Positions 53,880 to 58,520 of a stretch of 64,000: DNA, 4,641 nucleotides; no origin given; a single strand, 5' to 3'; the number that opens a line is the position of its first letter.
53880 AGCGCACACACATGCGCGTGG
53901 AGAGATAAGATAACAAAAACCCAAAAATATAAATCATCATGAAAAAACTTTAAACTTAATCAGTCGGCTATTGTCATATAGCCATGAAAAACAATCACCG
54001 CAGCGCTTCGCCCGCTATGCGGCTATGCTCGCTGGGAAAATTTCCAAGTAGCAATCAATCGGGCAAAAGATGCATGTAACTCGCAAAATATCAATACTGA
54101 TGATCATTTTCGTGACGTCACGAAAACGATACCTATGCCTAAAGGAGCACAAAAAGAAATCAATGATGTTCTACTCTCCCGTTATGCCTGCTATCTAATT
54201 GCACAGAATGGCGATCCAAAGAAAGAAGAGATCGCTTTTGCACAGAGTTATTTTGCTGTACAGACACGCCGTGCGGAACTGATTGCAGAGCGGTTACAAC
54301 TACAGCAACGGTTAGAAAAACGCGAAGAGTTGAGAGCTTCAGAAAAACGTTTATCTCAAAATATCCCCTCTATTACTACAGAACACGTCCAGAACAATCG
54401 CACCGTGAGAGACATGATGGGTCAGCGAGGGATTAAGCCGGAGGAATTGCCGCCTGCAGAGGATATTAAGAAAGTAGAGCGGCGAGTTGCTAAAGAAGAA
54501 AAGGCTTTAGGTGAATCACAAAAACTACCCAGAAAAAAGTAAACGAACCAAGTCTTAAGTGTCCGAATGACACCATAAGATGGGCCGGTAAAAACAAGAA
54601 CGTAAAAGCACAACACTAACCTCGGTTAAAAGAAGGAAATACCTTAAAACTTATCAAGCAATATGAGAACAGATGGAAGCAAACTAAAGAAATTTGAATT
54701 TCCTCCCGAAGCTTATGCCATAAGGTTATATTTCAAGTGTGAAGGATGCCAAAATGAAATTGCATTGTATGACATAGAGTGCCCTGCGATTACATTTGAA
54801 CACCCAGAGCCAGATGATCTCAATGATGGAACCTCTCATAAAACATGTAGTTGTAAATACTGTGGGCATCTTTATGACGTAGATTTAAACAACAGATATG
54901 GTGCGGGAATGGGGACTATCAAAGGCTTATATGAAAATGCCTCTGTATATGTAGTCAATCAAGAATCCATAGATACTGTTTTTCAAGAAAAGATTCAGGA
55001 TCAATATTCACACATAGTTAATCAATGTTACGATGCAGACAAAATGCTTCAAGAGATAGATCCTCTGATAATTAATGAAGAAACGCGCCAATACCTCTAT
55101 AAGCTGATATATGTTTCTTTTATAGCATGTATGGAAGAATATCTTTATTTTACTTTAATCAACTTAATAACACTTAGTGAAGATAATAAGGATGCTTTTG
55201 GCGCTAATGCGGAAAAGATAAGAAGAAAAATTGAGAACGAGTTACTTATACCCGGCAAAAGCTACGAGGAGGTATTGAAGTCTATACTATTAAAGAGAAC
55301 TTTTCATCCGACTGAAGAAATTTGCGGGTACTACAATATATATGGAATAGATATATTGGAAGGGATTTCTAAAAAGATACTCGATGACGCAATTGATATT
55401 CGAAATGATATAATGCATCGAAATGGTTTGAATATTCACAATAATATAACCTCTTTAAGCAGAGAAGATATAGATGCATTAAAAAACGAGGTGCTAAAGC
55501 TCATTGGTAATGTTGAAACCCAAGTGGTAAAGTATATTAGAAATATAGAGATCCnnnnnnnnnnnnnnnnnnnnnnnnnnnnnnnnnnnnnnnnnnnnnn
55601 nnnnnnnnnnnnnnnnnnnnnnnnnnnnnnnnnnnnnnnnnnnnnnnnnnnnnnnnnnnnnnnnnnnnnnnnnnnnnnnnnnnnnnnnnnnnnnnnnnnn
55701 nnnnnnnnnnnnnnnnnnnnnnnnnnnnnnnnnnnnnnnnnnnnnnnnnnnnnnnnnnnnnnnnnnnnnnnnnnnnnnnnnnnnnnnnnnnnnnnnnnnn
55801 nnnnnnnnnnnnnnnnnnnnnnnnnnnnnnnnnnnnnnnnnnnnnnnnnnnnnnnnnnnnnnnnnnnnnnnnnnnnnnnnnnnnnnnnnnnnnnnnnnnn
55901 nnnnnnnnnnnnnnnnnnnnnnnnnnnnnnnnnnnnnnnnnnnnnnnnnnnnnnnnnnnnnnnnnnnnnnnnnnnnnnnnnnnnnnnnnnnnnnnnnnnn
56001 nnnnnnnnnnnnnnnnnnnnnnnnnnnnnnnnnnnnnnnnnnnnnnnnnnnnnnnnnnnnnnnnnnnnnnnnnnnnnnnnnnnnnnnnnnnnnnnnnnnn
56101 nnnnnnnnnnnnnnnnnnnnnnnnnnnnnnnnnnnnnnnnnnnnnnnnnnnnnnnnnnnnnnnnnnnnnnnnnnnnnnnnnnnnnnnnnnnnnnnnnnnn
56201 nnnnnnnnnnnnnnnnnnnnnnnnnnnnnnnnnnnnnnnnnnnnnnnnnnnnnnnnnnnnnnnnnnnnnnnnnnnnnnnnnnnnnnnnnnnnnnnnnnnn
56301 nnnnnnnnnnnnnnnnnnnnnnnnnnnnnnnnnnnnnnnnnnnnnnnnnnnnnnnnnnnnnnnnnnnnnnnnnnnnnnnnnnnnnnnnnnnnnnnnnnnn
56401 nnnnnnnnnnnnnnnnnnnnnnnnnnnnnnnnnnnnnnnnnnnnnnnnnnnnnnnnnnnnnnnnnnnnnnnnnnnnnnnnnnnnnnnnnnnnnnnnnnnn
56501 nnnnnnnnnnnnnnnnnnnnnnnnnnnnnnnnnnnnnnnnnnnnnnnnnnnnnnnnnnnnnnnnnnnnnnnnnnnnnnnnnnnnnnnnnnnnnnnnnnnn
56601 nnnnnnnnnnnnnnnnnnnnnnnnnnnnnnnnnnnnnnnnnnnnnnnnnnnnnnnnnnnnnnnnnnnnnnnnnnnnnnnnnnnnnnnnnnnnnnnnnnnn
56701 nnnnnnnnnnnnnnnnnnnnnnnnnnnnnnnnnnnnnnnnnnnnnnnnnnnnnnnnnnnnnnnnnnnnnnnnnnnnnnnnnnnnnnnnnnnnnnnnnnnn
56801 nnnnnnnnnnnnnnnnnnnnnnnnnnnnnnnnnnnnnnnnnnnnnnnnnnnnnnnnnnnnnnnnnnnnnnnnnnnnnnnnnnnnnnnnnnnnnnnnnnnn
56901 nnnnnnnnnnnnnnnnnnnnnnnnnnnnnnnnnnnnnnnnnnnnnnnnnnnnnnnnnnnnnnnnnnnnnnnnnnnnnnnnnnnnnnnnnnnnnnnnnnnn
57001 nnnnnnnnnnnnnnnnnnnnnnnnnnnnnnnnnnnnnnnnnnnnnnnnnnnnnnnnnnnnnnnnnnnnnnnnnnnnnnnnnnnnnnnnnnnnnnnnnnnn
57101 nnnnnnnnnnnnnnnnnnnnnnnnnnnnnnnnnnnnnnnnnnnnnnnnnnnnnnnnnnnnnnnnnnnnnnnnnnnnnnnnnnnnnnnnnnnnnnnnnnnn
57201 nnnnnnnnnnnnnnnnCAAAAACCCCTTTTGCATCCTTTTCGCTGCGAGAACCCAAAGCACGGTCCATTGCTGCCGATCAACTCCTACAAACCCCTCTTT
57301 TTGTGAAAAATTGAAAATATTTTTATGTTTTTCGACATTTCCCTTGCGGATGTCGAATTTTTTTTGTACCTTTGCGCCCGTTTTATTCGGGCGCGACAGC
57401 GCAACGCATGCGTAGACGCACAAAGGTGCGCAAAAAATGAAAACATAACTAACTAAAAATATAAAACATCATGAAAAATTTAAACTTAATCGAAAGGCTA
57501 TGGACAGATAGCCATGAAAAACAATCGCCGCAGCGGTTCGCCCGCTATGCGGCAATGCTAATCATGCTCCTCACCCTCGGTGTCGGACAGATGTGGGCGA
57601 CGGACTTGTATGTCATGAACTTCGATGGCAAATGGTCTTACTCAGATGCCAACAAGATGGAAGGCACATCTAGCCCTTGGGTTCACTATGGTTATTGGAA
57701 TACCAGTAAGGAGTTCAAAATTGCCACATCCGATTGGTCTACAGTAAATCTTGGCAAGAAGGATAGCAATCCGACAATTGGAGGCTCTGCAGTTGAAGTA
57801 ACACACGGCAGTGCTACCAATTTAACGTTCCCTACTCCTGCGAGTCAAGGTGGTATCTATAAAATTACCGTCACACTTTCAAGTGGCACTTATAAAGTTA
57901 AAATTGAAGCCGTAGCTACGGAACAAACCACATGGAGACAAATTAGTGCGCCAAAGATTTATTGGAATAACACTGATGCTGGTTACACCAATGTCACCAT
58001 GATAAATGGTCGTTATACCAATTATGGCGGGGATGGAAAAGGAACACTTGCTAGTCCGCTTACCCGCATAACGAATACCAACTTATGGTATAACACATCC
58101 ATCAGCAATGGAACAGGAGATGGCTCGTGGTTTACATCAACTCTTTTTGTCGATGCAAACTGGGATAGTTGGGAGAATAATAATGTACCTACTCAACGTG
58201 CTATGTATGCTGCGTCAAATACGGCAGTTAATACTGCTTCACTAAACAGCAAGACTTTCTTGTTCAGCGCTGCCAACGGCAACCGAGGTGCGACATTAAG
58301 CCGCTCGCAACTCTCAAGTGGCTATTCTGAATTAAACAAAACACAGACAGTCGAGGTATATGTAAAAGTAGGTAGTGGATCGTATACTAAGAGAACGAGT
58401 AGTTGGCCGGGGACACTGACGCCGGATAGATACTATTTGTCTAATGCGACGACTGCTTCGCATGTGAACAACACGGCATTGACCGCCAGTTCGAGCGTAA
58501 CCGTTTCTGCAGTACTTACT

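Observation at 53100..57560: Three copies of the giant gene's leader and first codons punctuate the island like cassette boundaries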

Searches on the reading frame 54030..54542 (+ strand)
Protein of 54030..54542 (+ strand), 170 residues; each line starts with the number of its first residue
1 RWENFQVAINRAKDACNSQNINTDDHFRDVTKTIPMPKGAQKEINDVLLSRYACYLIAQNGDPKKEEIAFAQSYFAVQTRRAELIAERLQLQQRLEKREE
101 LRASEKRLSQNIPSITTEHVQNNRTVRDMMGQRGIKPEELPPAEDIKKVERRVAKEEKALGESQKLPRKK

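Call 10: search_protein_families(library=pfam, proteins=[window:54030-54542:+], max_evalue=0.01)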
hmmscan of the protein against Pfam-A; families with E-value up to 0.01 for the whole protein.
window:54030-54542:+ (170 aa): 1 family
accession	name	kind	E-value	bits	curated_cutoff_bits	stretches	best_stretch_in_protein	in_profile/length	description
PF02498.22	Bro-N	-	5.5e-05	24.1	25.6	1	4-71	31-88/96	BRO family, N-terminal domain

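Call 20: search_protein_families(library=ncbifam, proteins=[window:54030-54542:+], max_evalue=0.1)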
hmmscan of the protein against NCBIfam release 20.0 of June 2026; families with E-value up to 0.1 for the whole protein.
window:54030-54542:+ (170 aa): 4 families
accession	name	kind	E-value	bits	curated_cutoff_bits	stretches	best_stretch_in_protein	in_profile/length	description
NF008573.0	PRK11525.1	equivalog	2.1e-60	204.6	242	2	1-113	40-157/288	DNA damage-inducible protein D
NF038243.1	TRP75_fam_Nterm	subfamily_domain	0.034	14.6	75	1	61-136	39-116/126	TRP75-related protein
NF033928.1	alph_xenorhab_A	subfamily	0.046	13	125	1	77-118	236-277/339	alpha-xenorhabdolysin family binary toxin subunit A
NF003378.0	PRK04452.1-4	subfamily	0.059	12.2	634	1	21-127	154-255/384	acetyl-CoA decarbonylase/synthase complex subunit delta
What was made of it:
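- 54030..54542 (+): dinD (Bro-N / PDC-S13) pseudogene. It lacks codons 1-39 and about 72 internal codons. NF008573 2e-60, profile positions 40-157 of 288 (call 20).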

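Call 42: search_protein_families(library=padloc, proteins=[window:54030-54542:+], max_evalue=0.01)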
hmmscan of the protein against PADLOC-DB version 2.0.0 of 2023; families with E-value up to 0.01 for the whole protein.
window:54030-54542:+ (170 aa): 4 families
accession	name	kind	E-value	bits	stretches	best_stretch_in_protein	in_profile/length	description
PDLC04919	PDC-S13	-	2.8e-63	211.8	2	1-112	40-151/281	-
PDLC03083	Specificity_I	-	1.6e-24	84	1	1-109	33-146/717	Type I specificity subunit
PDLC04871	PDC-S05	-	1.3e-17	61.8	1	2-89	42-129/468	-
PDLC04918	PDC-S13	-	3.7e-05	21.9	1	1-60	39-101/214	-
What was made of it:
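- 54030..54542 (+): PDC-S13 3e-63 (call 42).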

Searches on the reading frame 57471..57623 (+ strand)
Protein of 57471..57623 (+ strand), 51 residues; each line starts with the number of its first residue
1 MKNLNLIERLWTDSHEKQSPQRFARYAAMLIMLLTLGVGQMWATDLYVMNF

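Call 23: find_related_loci(query=A2, collection=metagenome_contigs, flank=6000)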
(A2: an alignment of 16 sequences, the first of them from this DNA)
Query A2 (51 aa) in metagenome_contigs; peptide patterns used: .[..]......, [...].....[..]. (x = any residue, [..] = any of these).
224 stretches matched a pattern; 56 encode a relative of the query (tblastn E <= 1e-3); 56 distinct loci.
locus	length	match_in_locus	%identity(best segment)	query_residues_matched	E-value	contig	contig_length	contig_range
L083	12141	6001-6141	85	1-47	3e-25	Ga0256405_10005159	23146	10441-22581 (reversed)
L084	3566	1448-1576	93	1-43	3e-25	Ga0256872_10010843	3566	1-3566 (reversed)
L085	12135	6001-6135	89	1-45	7e-25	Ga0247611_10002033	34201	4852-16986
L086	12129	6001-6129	88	1-43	9e-24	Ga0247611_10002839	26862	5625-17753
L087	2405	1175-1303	88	1-43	4e-23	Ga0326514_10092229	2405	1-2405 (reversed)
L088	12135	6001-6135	84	1-45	5e-23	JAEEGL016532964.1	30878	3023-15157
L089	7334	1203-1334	89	1-43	7e-23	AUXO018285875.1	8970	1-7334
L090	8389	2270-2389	90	4-43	1e-22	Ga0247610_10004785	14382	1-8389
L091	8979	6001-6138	83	1-46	1e-22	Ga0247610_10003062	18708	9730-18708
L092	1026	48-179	86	1-44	6e-23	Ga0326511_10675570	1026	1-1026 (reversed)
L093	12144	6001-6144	83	1-47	2e-22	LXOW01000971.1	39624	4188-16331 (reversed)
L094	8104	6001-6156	77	1-51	2e-22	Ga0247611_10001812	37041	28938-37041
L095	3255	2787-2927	83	1-47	7e-22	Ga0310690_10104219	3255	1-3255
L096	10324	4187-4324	74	1-46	2e-21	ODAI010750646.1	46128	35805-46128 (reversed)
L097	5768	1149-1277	84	1-43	2e-21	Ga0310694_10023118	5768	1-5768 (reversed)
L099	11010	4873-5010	76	1-46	7e-21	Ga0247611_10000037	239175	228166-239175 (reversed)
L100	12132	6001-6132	84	1-44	2e-20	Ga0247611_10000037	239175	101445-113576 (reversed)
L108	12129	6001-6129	74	1-43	2e-19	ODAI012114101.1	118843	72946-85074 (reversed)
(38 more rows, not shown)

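Call 28: search_protein_families(library=pfam, proteins=[L084:139-1281:+, L083:5244-5735:+, L085:3661-4215:+, L091:4634-4945:+, L088:432-2993:+, L096:3171-4157:+, L099:1498-1893:+, L083:919-1359:+, L086:5097-5492:+, L091:5183-5905:+], max_evalue=0.001)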
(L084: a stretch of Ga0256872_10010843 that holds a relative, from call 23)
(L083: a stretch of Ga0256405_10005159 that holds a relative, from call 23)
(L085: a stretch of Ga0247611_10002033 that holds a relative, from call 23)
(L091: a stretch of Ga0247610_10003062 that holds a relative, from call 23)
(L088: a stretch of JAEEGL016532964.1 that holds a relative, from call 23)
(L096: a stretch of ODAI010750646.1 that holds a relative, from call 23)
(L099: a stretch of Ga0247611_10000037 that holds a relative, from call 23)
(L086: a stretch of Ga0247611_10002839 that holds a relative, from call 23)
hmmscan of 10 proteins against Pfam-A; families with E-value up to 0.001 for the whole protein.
L084:139-1281:+ (380 aa): 2 families
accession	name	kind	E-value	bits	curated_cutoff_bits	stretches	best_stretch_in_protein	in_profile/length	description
PF06250.17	YhcG_C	-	9.8e-49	165.6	32.5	1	217-372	1-157/157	YhcG PDDEXK nuclease domain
PF17761.7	DUF1016_N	-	1.8e-32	112.7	32.8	1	21-193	2-137/137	DUF1016 N-terminal domain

L083:5244-5735:+ (163 aa): 0 families

L085:3661-4215:+ (184 aa): 1 family
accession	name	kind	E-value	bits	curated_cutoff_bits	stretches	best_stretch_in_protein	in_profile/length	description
PF05635.17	23S_rRNA_IVP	-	0.00043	20.9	33.8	1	18-88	4-73/106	23S rRNA-intervening sequence protein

L091:4634-4945:+ (103 aa): 1 family
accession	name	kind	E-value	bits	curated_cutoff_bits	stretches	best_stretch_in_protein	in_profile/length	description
PF05016.21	ParE_toxin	-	2.6e-11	44.4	23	1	3-94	1-88/89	ParE toxin of type II toxin-antitoxin system, parDE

L088:432-2993:+ (853 aa): 2 families
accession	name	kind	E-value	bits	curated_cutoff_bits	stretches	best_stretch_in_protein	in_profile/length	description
PF11897.13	DUF3417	-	1.8e-34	118.9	25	1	22-123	1-109/109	Protein of unknown function (DUF3417)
PF00343.26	Phosphorylase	-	3.1e-27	95.6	27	1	272-622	218-579/713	Carbohydrate phosphorylase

L096:3171-4157:+ (328 aa): 0 families

L099:1498-1893:+ (131 aa): 0 families

L083:919-1359:+ (146 aa): 0 families

L086:5097-5492:+ (131 aa): 0 families

L091:5183-5905:+ (240 aa): 0 families

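Call 29: search_protein_families(library=pfam, proteins=[L093:5649-5909:+, L094:3297-3611:+, L095:1036-1614:+, L095:1873-2751:+, L097:650-1030:+, L099:2265-3563:+, L099:3563-4576:+, L100:2539-3378:+, L108:5606-5971:+, L093:1768-2022:+], max_evalue=0.001)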
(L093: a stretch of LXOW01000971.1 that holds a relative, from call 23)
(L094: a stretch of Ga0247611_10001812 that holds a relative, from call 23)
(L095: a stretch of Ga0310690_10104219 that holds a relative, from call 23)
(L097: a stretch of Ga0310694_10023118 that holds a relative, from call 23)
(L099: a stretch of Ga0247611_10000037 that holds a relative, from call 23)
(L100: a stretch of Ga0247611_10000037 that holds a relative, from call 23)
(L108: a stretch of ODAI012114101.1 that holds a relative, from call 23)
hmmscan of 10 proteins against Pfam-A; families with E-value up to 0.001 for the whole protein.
L093:5649-5909:+ (86 aa): 0 families

L094:3297-3611:+ (104 aa): 1 family
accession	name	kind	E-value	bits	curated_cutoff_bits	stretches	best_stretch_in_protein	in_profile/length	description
PF05016.21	ParE_toxin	-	5.4e-05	24.1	23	1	9-100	1-86/89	ParE toxin of type II toxin-antitoxin system, parDE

L095:1036-1614:+ (192 aa): 2 families
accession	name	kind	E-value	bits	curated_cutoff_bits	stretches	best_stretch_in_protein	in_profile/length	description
PF13310.11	Virulence_RhuM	-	1.9e-14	54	33.7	1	1-46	28-71/252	Virulence protein RhuM family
PF13091.12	PLDc_2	-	0.0003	21.1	27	1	82-164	3-96/132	PLD-like domain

L095:1873-2751:+ (292 aa): 1 family
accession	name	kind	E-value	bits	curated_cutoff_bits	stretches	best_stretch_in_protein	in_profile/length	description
PF02498.22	Bro-N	-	1.2e-07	32.6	25.6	1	14-113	1-92/96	BRO family, N-terminal domain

L097:650-1030:+ (126 aa): 0 families

L099:2265-3563:+ (432 aa): 4 families
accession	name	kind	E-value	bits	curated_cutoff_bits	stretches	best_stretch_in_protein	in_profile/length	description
PF13304.12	AAA_21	-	7.6e-23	82.5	27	1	52-361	2-303/304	AAA domain, putative AbiEii toxin, Type IV TA system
PF13175.12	AAA_15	-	2.9e-14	53.9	32.1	1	4-356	3-369/374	AAA ATPase domain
PF13476.12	AAA_23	-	7.9e-05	23.8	27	1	8-245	3-174/201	AAA domain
PF02463.25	SMC_N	-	0.00026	21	40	0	51-70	26-45/220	RecF/RecN/SMC N terminal domain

L099:3563-4576:+ (337 aa): 1 family
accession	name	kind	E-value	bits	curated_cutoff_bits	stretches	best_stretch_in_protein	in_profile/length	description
PF13707.11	RloB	-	9.1e-11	42.7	31.5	1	13-240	1-194/195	RloB-like protein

L100:2539-3378:+ (279 aa): 0 families

L108:5606-5971:+ (121 aa): 0 families

L093:1768-2022:+ (84 aa): 0 families

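Call 55: search_protein_families(library=pfam, alignment_id=A5, max_evalue=0.0001)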
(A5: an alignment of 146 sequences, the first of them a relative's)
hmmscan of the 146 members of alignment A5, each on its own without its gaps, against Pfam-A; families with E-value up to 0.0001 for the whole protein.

A. member 1, L083:187-408:+ (74 aa): 0 families

B. families by the number of members that match (of 146 scanned): 64 families (the first 25 are shown)
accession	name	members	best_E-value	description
PF17761.7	DUF1016_N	6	2.4e-39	DUF1016 N-terminal domain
PF06250.17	YhcG_C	5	1.1e-52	YhcG PDDEXK nuclease domain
PF02498.22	Bro-N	5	2.8e-11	BRO family, N-terminal domain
PF05016.21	ParE_toxin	4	2.3e-12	ParE toxin of type II toxin-antitoxin system, parDE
PF00343.26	Phosphorylase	3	3.1e-27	Carbohydrate phosphorylase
PF13175.12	AAA_15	3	3e-23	AAA ATPase domain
PF13304.12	AAA_21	3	7.6e-23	AAA domain, putative AbiEii toxin, Type IV TA system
PF05635.17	23S_rRNA_IVP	3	5.8e-06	23S rRNA-intervening sequence protein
PF13476.12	AAA_23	3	3.2e-05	AAA domain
PF13310.11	Virulence_RhuM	2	6.2e-20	Virulence protein RhuM family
PF13470.12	PIN_3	2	1.4e-17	PIN domain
PF01926.29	MMR_HSR1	2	9.3e-17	50S ribosome-binding GTPase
PF13707.11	RloB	2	9.1e-11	RloB-like protein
PF02463.25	SMC_N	2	1.9e-06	RecF/RecN/SMC N terminal domain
PF18735.6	HEPN_RiboL-PSP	2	2.9e-06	RiboL-PSP-HEPN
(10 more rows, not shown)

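Call 62: search_protein_families(library=ncbifam, proteins=[L086:10813-12012:+, L083:10417-11613:+], max_evalue=0.01)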
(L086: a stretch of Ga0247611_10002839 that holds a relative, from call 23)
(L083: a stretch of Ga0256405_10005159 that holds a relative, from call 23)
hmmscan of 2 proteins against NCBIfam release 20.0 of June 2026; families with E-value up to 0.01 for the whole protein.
L086:10813-12012:+ (400 aa): 0 families

L083:10417-11613:+ (399 aa): 0 families
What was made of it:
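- Tried and rejected: NCBIfam on the conserved family C-terminus gave no hit, so I do not claim a T9SS sorting domain (call 62).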

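Call 73: search_protein_representatives(alignment_id=A2)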
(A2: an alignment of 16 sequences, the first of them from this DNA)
Query: 16 sequences, 51 profile positions. Proteins with E-value up to 0.001 (for the whole library): 137; up to 1e-10: 96; up to 1e-30: 0. The best 137 are listed.
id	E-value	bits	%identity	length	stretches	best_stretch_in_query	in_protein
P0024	1.4e-28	114.3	-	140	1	1-47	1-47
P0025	1.5e-28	114.2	-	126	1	1-48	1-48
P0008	2.9e-27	110.0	-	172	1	1-49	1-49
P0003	3.6e-27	109.8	-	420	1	1-48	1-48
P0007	3.9e-27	109.6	-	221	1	1-48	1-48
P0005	6.7e-27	108.9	-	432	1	1-49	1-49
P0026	6.8e-27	108.9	-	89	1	1-48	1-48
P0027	1.2e-26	108.1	-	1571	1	1-49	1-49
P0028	1.7e-26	107.6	-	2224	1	1-46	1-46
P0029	2.0e-26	107.4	-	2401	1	1-48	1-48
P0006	2.0e-26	107.4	-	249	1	1-49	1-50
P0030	4.7e-26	106.2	-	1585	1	1-44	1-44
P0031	5.1e-26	106.1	-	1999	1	1-47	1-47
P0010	8.5e-26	105.4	-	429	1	1-49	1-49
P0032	8.7e-26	105.3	-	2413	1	1-44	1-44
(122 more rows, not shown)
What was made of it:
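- The match is almost always at residues 1-48 of proteins of 1,300-3,334 aa (call 73).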

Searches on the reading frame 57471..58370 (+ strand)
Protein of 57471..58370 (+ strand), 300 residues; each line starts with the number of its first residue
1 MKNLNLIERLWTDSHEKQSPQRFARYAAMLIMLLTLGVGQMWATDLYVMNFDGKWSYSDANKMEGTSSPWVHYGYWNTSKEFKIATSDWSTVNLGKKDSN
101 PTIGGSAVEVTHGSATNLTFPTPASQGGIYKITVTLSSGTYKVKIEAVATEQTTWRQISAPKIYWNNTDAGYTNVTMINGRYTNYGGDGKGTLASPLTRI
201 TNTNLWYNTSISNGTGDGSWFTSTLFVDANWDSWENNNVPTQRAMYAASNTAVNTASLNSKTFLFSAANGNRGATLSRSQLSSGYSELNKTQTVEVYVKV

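Call 17: find_homologous_proteins(query=window:57471-58370:+, max_evalue=0.01)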
Query seq(300 aa) (300 aa): 18 proteins with E <= 0.01 among 1058 candidates.
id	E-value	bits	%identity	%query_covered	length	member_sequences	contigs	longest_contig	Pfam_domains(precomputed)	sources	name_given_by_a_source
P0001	5.4e-23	100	46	41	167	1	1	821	-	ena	-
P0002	9.1e-21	93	89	14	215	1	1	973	-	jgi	jgi:hypothetical protein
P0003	1.2e-16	79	93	14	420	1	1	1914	PF09479.17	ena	-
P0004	2.8e-15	75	74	19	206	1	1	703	-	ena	-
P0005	6.9e-15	73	80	17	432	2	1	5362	PF09479.17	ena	-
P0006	8.4e-14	70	82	16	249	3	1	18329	-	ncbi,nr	ncbi:MAG: hypothetical protein II540_02525, partial [Paludibacteraceae bacterium]|nr:hypothetical pr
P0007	2.1e-13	68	84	15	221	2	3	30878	-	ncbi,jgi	jgi:hypothetical protein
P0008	5.0e-13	67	80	15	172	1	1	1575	-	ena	-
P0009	3.1e-12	64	82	15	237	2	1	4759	-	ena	-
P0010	6.2e-11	60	76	16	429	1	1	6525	-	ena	-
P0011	8.1e-11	60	77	14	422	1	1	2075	PF09479.17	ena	-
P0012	2.5e-10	58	48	31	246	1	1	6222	-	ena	-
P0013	7.8e-9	53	28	75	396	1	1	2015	PF09479.17,PF16738.11,PF18998.7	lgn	-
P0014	1.2e-8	53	85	11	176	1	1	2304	-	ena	-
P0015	3.4e-8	51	-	-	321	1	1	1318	-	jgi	-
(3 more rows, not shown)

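Call 20: search_protein_families(library=ncbifam, proteins=[window:57471-58370:+], max_evalue=0.1)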
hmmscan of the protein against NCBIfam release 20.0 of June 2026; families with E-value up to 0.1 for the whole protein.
seq(300 aa): 0 families
